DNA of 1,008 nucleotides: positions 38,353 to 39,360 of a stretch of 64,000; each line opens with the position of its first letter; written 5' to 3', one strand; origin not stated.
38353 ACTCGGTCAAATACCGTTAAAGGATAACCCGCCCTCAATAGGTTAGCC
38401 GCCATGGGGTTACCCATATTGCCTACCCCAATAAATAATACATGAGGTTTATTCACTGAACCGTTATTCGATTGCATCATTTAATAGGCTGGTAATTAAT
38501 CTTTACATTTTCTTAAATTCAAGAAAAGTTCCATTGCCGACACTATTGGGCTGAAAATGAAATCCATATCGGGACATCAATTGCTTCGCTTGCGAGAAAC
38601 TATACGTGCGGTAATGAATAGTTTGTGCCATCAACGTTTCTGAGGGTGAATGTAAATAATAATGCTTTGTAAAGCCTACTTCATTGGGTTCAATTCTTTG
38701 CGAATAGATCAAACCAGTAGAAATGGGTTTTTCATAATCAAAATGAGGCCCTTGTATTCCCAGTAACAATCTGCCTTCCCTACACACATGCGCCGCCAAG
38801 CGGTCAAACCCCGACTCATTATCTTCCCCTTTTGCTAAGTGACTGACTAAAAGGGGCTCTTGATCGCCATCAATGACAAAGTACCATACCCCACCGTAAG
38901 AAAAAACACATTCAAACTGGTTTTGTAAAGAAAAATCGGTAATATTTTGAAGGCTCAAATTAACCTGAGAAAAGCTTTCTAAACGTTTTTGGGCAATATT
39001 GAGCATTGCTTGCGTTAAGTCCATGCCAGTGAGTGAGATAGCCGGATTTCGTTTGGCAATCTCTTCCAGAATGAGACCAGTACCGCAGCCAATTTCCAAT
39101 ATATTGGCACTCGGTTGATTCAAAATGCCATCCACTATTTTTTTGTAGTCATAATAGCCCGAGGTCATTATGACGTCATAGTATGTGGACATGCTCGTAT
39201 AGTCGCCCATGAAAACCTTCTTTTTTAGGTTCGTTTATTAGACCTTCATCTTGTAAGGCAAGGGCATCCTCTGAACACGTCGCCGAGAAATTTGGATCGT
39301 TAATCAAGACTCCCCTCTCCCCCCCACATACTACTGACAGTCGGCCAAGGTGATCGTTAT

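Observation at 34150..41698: Unassigned minus-strand cluster ending in a TPR-GT9 fusion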

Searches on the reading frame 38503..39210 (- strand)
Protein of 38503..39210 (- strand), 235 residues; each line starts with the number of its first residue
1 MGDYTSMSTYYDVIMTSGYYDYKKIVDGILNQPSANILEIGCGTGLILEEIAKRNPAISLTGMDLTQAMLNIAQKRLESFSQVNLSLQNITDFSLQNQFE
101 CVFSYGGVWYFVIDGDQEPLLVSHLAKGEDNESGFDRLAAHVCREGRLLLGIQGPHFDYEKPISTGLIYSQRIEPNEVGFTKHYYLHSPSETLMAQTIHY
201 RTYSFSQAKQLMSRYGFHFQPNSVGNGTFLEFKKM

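Call 4: search_protein_families(library=pfam, proteins=[window:38503-39210:-], max_evalue=0.01)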
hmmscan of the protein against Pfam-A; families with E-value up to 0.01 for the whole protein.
window:38503-39210:- (235 aa): 11 families
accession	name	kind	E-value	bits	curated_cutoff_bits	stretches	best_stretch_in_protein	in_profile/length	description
PF13649.12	Methyltransf_25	-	1.9e-13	51.3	27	1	37-113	1-78/97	Methyltransferase domain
PF08242.18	Methyltransf_12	-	5.8e-11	43.4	30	1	38-105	1-72/98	Methyltransferase domain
PF13847.12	Methyltransf_31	-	3.1e-09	37.1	27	1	34-104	4-80/145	Methyltransferase domain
PF08241.18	Methyltransf_11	-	4.9e-09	37.1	21.2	1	38-111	1-73/95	Methyltransferase domain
PF13489.12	Methyltransf_23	-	2.2e-06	27.9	27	1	24-84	11-61/164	Methyltransferase domain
PF05401.17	NodS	-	2.3e-06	28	24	1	33-113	43-120/201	Nodulation protein S (NodS)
PF00398.26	RrnaAD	-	9.8e-06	25.3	24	1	22-100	19-95/263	Ribosomal RNA adenine dimethylase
PF02390.23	Methyltransf_4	-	1.3e-05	25.2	24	1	37-89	5-57/173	Putative methyltransferase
PF05175.20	MTS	-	2.4e-05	24.5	23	1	31-99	29-99/170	Methyltransferase small domain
PF01209.24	Ubie_methyltran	-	0.00097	19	20.1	1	24-86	38-101/233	ubiE/COQ5 methyltransferase family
PF02353.26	CMAS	-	0.0021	17.9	27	1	24-106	53-135/273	Mycolic acid cyclopropane synthetase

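Call 5: search_protein_families(library=ncbifam, proteins=[window:38503-39210:-], max_evalue=0.01)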
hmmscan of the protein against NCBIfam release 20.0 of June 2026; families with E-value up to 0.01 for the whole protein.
window:38503-39210:- (235 aa): 37 families (the best 25 are shown)
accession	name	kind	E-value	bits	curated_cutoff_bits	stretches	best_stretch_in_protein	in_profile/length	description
TIGR02072.1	BioC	equivalog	9.3e-12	45.3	184.95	1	31-104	32-103/244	malonyl-ACP O-methyltransferase BioC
NF043040.1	corrin_prot_MT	hypoth_equivalog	3.7e-10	39.6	180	1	22-96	31-103/216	corrinoid protein-associated methyltransferase CpaM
TIGR01934.1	MenG_MenH_UbiE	subfamily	2.6e-09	36.7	158.35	1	23-97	29-104/223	ubiquinone/menaquinone biosynthesis methyltransferase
NF001244.0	PRK00216.1-5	equivalog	1.2e-08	34.6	216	1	24-101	39-121/236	bifunctional demethylmenaquinone methyltransferase/2-methoxy-6-polyprenyl-1,4-benzoquinol methylase UbiE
NF045882.1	PLipidMtase_Leg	equivalog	1.6e-07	31.3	390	1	4-80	10-86/207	phospholipid N-methyltransferase PmtA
TIGR02021.1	BchM-ChlM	equivalog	3.8e-07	29.7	158.9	1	35-112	56-132/218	magnesium protoporphyrin IX methyltransferase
NF002463.0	PRK01683.1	equivalog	7.3e-07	29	297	1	30-110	28-105/258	trans-aconitate 2-methyltransferase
NF041820.1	daptide_MTase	equivalog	1.1e-06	28.3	175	1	8-102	12-108/243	daptide-type RiPP biosynthesis methyltransferase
TIGR01983.1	UbiG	equivalog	1.1e-06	28.2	102.95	1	34-102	50-120/228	bifunctional 2-polyprenyl-6-hydroxyphenol methylase/3-demethylubiquinol 3-O-methyltransferase UbiG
TIGR00755.1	ksgA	equivalog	1.9e-06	27.4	171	1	23-103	19-99/256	16S rRNA (adenine(1518)-N(6)/adenine(1519)-N(6))-dimethyltransferase RsmA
TIGR03534.1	RF_mod_PrmC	equivalog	2.9e-06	26.9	199.1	1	29-85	84-142/253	peptide chain release factor N(5)-glutamine methyltransferase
NF041650.1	nod_mtase_NodS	equivalog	7.1e-06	25.8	300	1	31-112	36-114/190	nodulation methyltransferase NodS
NF010703.0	PRK14103.1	equivalog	8.8e-06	25.3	320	1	24-105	20-96/256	trans-aconitate 2-methyltransferase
TIGR00091.1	TIGR00091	equivalog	1.4e-05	24.6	112.65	1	19-90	6-73/194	tRNA (guanosine(46)-N7)-methyltransferase TrmB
TIGR04074.1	bacter_Hen1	equivalog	1.4e-05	23.8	340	1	23-79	272-328/462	3' terminal RNA ribose 2'-O-methyltransferase Hen1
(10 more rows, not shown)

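Call 15: find_related_loci(query=A1, collection=genome_contigs, flank=10000)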
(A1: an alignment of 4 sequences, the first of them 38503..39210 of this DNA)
Query A1 (235 aa) in genome_contigs; peptide patterns used: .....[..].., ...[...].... (x = any residue, [..] = any of these).
203 stretches matched a pattern; 175 encode a relative of the query (tblastn E <= 1e-3); the best 80 are kept; 80 distinct loci.
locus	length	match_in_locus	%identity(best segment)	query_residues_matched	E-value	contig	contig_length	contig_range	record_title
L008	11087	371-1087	64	1-235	5e-104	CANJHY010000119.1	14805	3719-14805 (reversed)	MAG: Betaproteobacteria bacterium isolate RH-20apr16-99 genome assembly, contig: RH-20APR16-C7787, whole genome shotgun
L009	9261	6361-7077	63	1-235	9e-102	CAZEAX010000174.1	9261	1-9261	MAG TPA_asm: uncultured Streptomyces sp. isolate binchicken_co54_71 genome assembly, contig: NODE_13587_length_9261_cov_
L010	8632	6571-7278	62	1-235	7e-101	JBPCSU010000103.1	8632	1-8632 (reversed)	MAG: Limnohabitans sp. S1Ck117_480939_flag_0_multi_4.8864_len_8632, whole genome shotgun sequence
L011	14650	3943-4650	62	1-235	7e-101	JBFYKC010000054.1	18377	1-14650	MAG: Comamonadaceae bacterium isolate LA_0031 k121_36165, whole genome shotgun sequence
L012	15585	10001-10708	62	1-235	2e-99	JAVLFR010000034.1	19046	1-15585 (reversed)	MAG: Limnohabitans sp. isolate L_546 k131_1301388, whole genome shotgun sequence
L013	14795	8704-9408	63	1-234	3e-99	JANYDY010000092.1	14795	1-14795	MAG: Betaproteobacteria bacterium isolate 336R_metabinner_94 336R_k141_2624633, whole genome shotgun sequence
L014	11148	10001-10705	63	1-234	5e-99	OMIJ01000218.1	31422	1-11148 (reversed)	Rhizobiales bacterium isolate AM_0275 genome assembly, contig: DGE0008AM2008_1_188721, whole genome shotgun sequence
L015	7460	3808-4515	61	1-235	6e-99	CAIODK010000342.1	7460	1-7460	MAG: uncultured Burkholderiales bacterium isolate LJ-5-9m_bin-0025 genome assembly, contig: bin-0025:342/373, whole geno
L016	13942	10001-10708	62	1-235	1e-98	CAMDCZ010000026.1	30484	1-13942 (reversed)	MAG: Bordetella parapertussis isolate MiE-22jul19-142 genome assembly, contig: MiE-22jul19-C1206, whole genome shotgun s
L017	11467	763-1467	62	1-234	8e-99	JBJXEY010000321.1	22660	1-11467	MAG: Burkholderiales bacterium isolate F1F2.bin.81 k127_6681057, whole genome shotgun sequence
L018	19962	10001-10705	61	1-234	6e-98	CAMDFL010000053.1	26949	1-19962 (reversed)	MAG: Bordetella parapertussis isolate MoH-02may19-183 genome assembly, contig: MoH-02may19-C2523, whole genome shotgun s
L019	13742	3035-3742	61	1-235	6e-98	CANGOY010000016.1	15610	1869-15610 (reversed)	MAG: Comamonadaceae bacterium isolate Jr-7aug17-207 genome assembly, contig: Jr-7aug17-C6151, whole genome shotgun seque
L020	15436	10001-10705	63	1-234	6e-98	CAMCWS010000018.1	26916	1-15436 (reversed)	MAG: Bordetella parapertussis isolate ME-09jul19-64 genome assembly, contig: ME-09jul19-C2091, whole genome shotgun sequ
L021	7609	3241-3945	62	1-234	7e-98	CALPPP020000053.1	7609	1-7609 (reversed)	MAG: Rickettsia typhi isolate HRS-ES1-bin-450 genome assembly, contig: HRSG-E10-C4836, whole genome shotgun sequence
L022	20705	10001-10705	62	1-234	1e-97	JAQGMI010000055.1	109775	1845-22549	MAG: Betaproteobacteria bacterium isolate RYN_557 scaffold_455220, whole genome shotgun sequence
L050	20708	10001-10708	60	1-235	2e-94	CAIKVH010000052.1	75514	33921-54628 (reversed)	MAG: uncultured Burkholderiales bacterium isolate MJ1_bin-0510 genome assembly, contig: bin-0510:052/144, whole genome s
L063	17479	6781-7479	60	3-234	3e-93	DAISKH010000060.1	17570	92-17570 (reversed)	MAG TPA_asm: Limnohabitans sp. isolate CTOTU22610 NODE_804_length_17570_cov_6.971853, whole genome shotgun sequence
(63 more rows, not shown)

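Call 20: search_protein_families(library=pfam, proteins=[L050:13122-14795:-, L050:14876-15271:-, L050:15541-17283:+, L050:17295-18392:-, L050:18891-20237:-, L050:9050-9667:-, L063:10158-10964:-, L063:11290-12618:+, L063:12786-13370:-, L063:13969-14817:-], max_evalue=0.001)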
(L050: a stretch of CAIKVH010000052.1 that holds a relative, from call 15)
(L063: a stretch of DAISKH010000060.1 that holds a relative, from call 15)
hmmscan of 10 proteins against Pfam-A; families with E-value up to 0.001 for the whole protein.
L050:13122-14795:- (557 aa): 1 family
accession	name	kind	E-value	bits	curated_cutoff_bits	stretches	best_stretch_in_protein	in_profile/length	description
PF01268.25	FTHFS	-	4.9e-264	877.2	27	1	3-557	2-556/556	Formate--tetrahydrofolate ligase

L050:14876-15271:- (131 aa): 1 family
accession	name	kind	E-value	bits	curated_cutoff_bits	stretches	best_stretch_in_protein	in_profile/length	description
PF01124.23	MAPEG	-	9.3e-24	84.4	23.4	1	8-122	2-128/129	MAPEG family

L050:15541-17283:+ (580 aa): 15 families
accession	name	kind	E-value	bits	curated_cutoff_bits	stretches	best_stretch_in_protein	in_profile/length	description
PF00515.34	TPR_1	-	6.1e-42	140.2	27.8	5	181-213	1-33/34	Tetratricopeptide repeat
PF07719.23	TPR_2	-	1.5e-34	115.7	27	5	147-179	1-33/34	Tetratricopeptide repeat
PF13414.12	TPR_11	-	2.5e-32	110.7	26.8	3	190-225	3-38/42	TPR repeat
PF13181.12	TPR_8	-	1.1e-26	91.1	25.7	1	181-213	1-33/34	Tetratricopeptide repeat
PF13431.12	TPR_17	-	1.8e-25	87.5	24.4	0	102-133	2-33/34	Tetratricopeptide repeat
PF13432.12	TPR_16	-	9e-23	80.8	32.7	2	185-242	1-58/65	Tetratricopeptide repeat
PF13424.12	TPR_12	-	1e-17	64.5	30.1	3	180-244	2-74/77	Tetratricopeptide repeat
PF14559.12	TPR_19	-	4.9e-14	52.8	25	3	125-182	3-60/68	Tetratricopeptide repeat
PF13371.12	TPR_9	-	6e-14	52.3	35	1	194-251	8-65/73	Tetratricopeptide repeat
PF13428.12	TPR_14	-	1.3e-13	50.6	23.5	0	182-222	2-42/44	Tetratricopeptide repeat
PF13174.12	TPR_6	-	1.6e-11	44.5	26.3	0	216-247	1-32/33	Tetratricopeptide repeat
PF13176.12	TPR_7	-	9.1e-11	41.4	27.9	0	217-246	1-32/36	Tetratricopeptide repeat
PF23914.1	TPR_CcmH_CycH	-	8.6e-09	35.9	42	0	160-248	63-154/158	Cytochrome c-type biogenesis protein H TPR domain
PF13374.12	TPR_10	-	0.00016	22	27.5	0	181-209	2-30/42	Tetratricopeptide repeat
PF12569.14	NatA_aux_su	-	0.00088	18.8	33.3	0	120-207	173-252/515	N-terminal acetyltransferase A, auxiliary subunit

L050:17295-18392:- (365 aa): 5 families
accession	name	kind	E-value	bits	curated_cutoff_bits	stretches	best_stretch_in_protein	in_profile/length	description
PF07992.20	Pyr_redox_2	-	2.1e-17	63.9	26.1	1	20-318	2-278/291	Pyridine nucleotide-disulphide oxidoreductase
PF13738.12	Pyr_redox_3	-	7e-17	62.1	30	1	73-312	76-305/305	Pyridine nucleotide-disulphide oxidoreductase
PF03486.20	HI0933_like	-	3.6e-07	30.3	50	0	77-132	108-164/244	HI0933-like protein Rossmann domain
PF01266.30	DAO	-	5.8e-06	26.5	27.9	0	78-141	149-218/353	FAD dependent oxidoreductase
PF01593.30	Amino_oxidase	-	2.1e-05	24.5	19.8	1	78-147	204-270/443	Flavin containing amine oxidoreductase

L050:18891-20237:- (448 aa): 4 families
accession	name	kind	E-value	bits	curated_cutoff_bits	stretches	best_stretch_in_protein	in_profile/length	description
PF00009.33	GTP_EFTU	-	3.7e-36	124.9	26.5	1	27-219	5-176/188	Elongation factor Tu GTP binding domain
PF22594.2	GTP-eEF1A_C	-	3.6e-18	66.3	27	1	350-447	2-100/101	GTP-eEF1A C-terminal domain-like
PF01926.29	MMR_HSR1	-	1.2e-05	25.8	21.9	0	77-144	26-98/113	50S ribosome-binding GTPase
PF03144.31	GTP_EFTU_D2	-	0.0003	21.6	30.3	1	278-337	6-72/73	Elongation factor Tu domain 2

L050:9050-9667:- (205 aa): 6 families
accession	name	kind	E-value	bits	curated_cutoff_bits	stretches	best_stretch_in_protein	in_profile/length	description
PF13614.12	AAA_31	-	5.8e-15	56.1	27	1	3-46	3-46/177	AAA domain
PF01656.29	CbiA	-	3.9e-13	49.9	25.4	1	5-143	2-86/125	CobQ/CobB/MinD/ParA nucleotide binding domain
PF09140.17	MipZ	-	2e-08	34.3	20.7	1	4-44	3-43/262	ATPase MipZ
PF10609.15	ParA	-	3.9e-07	30.2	27.1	1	4-39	6-41/246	NUBPL iron-transfer P-loop NTPase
PF00142.24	Fer4_NifH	-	5.1e-05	23.3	25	0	10-45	8-43/271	4Fe-4S iron sulfur cluster binding proteins, NifH/frxC family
PF16575.11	CLP1_P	-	0.00045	20.5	26.6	0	12-44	4-36/188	mRNA cleavage and polyadenylation factor CLP1 P-loop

L063:10158-10964:- (268 aa): 1 family
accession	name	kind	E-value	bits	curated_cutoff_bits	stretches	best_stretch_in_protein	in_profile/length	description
PF02698.23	DUF218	-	1.7e-24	86.7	27.6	1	73-252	1-133/133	DUF218 domain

L063:11290-12618:+ (442 aa): 12 families
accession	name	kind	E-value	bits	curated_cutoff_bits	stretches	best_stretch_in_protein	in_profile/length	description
PF00515.34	TPR_1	-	3.9e-21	74.4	27.8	2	96-127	2-33/34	Tetratricopeptide repeat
PF07719.23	TPR_2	-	1.6e-17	62.6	27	1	96-127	2-33/34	Tetratricopeptide repeat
PF13431.12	TPR_17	-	2.7e-15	55.7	24.4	0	83-115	1-33/34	Tetratricopeptide repeat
PF13414.12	TPR_11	-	3.4e-14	52.7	26.8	2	102-143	1-42/42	TPR repeat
PF13181.12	TPR_8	-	7.4e-13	48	25.7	0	96-127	2-33/34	Tetratricopeptide repeat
PF13371.12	TPR_9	-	1.1e-12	48.2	35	1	7-61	9-63/73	Tetratricopeptide repeat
PF14559.12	TPR_19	-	3e-08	34.3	25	0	75-131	5-61/68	Tetratricopeptide repeat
PF13432.12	TPR_16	-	4.8e-08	33.7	32.7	0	33-93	3-63/65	Tetratricopeptide repeat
PF13424.12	TPR_12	-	8.8e-07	29.5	30.1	1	31-91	7-75/77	Tetratricopeptide repeat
PF13428.12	TPR_14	-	1.1e-06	29.1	23.5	0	97-132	3-38/44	Tetratricopeptide repeat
PF23914.1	TPR_CcmH_CycH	-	0.00022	21.5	42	0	5-58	99-152/158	Cytochrome c-type biogenesis protein H TPR domain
PF01075.23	Glyco_transf_9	-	0.00057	19.7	22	0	354-386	173-205/247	Glycosyltransferase family 9 (heptosyltransferase)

L063:12786-13370:- (194 aa): 1 family
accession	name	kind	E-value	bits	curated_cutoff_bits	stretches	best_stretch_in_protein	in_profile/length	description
PF02581.23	TMP-TENI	-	2e-43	148.3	27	1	10-177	15-180/180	Thiamine monophosphate synthase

L063:13969-14817:- (282 aa): 1 family
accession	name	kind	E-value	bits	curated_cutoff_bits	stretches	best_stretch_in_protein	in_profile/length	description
PF05690.20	ThiG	-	3.3e-94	315.3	23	1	23-271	2-247/247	Thiazole biosynthesis protein ThiG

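Call 38: search_solved_structures(query=A1, max_evalue=0.01)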
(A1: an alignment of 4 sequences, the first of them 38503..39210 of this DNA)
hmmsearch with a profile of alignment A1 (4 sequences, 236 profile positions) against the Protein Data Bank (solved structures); distinct sequences matched with E-value up to 0.01: 69 (the best 60 are shown).
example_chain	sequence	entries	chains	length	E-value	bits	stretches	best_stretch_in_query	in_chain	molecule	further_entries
8rdl_A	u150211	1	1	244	1.3e-08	37.9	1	29-104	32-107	ToxA protein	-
3d2l_A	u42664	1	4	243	9.3e-08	35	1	9-173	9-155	SAM-dependent methyltransferase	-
1wzn_A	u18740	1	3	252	6.4e-07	32.3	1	4-112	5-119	SAM-dependent methyltransferase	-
3dtn_A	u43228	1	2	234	1.2e-06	31.4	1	23-111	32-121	Putative Methyltransferase MM_2633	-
6uk5_A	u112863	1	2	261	9.9e-06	28.4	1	35-104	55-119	CalS10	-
6m83_A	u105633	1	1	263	1.4e-05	27.9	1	6-102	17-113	dTDP-3-amino-3,6-dideoxy-alpha-D-glucopyranose N,N-dimethyltransferase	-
3pfg_A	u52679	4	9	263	1.5e-05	27.8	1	6-102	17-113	N-methyltransferase | dTDP-3-amino-3,6-dideoxy-alpha-D-glucopyranose N,N-dimethyltransferase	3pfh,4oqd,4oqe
4ine_A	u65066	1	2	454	1.5e-05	27.8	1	14-107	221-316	Protein PMT-2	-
6m81_A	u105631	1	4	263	2.5e-05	27.1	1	8-102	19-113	dTDP-3-amino-3,6-dideoxy-alpha-D-glucopyranose N,N-dimethyltransferase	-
9icz_A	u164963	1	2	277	2.5e-05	27.1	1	33-105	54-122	S-adenosylmethionine (SAM)-dependent methyltransferase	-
6m82_A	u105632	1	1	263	2.7e-05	26.9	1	9-102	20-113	dTDP-3-amino-3,6-dideoxy-alpha-D-glucopyranose N,N-dimethyltransferase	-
3bxo_A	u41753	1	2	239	3e-05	26.8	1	25-106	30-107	N,N-dimethyltransferase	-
5wp4_A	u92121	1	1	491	3.1e-05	26.8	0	16-105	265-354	Phosphoethanolamine N-methyltransferase 1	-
9gdj_A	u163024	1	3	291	3.2e-05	26.7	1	32-78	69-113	Methyltransferase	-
3px2_A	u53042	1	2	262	5.6e-05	25.9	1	6-102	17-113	N-methyltransferase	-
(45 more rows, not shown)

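Call 60: search_protein_families(library=pfam, proteins=[L012:9110-9847:+, L012:7845-9038:+, L020:7664-8548:+], max_evalue=0.001)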
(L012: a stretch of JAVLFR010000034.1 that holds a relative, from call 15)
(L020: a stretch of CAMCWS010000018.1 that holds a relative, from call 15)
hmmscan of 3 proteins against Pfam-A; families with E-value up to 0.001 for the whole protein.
L012:9110-9847:+ (245 aa): 4 families
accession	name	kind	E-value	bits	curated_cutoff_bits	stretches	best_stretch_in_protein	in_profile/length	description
PF00106.31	adh_short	-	1.1e-63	214.8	26.6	1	4-196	1-193/195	short chain dehydrogenase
PF13561.12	adh_short_C2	-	2.3e-57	194.7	27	1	14-243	7-236/236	Enoyl-(Acyl carrier protein) reductase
PF08659.16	KR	-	8e-21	75.2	22.6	1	8-177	5-173/180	KR domain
PF01370.27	Epimerase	-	0.00032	20.6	20.9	1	7-145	2-123/240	NAD dependent epimerase/dehydratase family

L012:7845-9038:+ (397 aa): 5 families
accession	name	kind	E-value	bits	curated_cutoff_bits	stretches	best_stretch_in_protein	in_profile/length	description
PF00108.29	Thiolase_N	-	2.6e-104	348.7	26.4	1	9-267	1-259/260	Thiolase, N-terminal domain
PF02803.24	Thiolase_C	-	9.1e-52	174.3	27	1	275-396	1-122/123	Thiolase, C-terminal domain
PF00109.32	ketoacyl-synt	-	1.4e-05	25.3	20.8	1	85-129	166-210/252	Beta-ketoacyl synthase, N-terminal domain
PF22691.2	Thiolase_C_1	-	0.0004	20.6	28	0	299-331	21-53/144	Thiolase C-terminal domain-like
PF08541.16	ACP_syn_III_C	-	0.00048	20.7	26.6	0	306-393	1-83/90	3-Oxoacyl-[acyl-carrier-protein (ACP)] synthase III C terminal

L020:7664-8548:+ (294 aa): 2 families
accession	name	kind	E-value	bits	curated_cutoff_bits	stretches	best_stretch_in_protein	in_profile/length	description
PF00378.25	ECH_1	-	2e-53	181.7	27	1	48-292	5-249/251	Enoyl-CoA hydratase/isomerase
PF16113.10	ECH_2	-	1.2e-28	101.1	27.2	1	50-229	2-184/335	Enoyl-CoA hydratase/isomerase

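Call 69: search_protein_representatives(protein=window:38503-39210:-)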
Query: 235 residues. Proteins with E-value up to 0.001 (for the whole library): 1393; up to 1e-10: 140; up to 1e-30: 25. The best 150 are listed.
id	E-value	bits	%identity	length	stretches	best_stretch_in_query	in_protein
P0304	9.0e-66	238.1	49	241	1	1-233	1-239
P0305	5.6e-53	196.2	45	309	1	2-217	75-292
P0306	2.8e-52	193.9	49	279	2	3-113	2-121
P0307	3.3e-51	190.4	46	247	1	1-224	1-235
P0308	9.9e-51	188.9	55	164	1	69-226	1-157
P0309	1.1e-50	188.7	46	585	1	2-234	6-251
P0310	8.8e-48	179.2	46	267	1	2-218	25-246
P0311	1.7e-46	175.0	48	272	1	2-220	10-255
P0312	4.3e-46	173.7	57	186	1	1-141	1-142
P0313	2.9e-43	164.4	42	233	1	7-233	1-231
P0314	2.5e-42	161.4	38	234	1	1-221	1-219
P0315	1.5e-41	158.8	42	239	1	1-223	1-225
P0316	2.6e-41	158.0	51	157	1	1-152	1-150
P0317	1.1e-37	146.2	38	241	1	3-220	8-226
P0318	6.5e-37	143.7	39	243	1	2-221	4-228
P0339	4.9e-28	114.6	35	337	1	8-232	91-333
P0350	6.1e-26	107.8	33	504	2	3-187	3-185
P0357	4.0e-25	105.1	34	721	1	4-217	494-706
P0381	8.0e-20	87.7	30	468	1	3-223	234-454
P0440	4.4e-11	59.2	31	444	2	32-105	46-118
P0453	1.2e-09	54.4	28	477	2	12-104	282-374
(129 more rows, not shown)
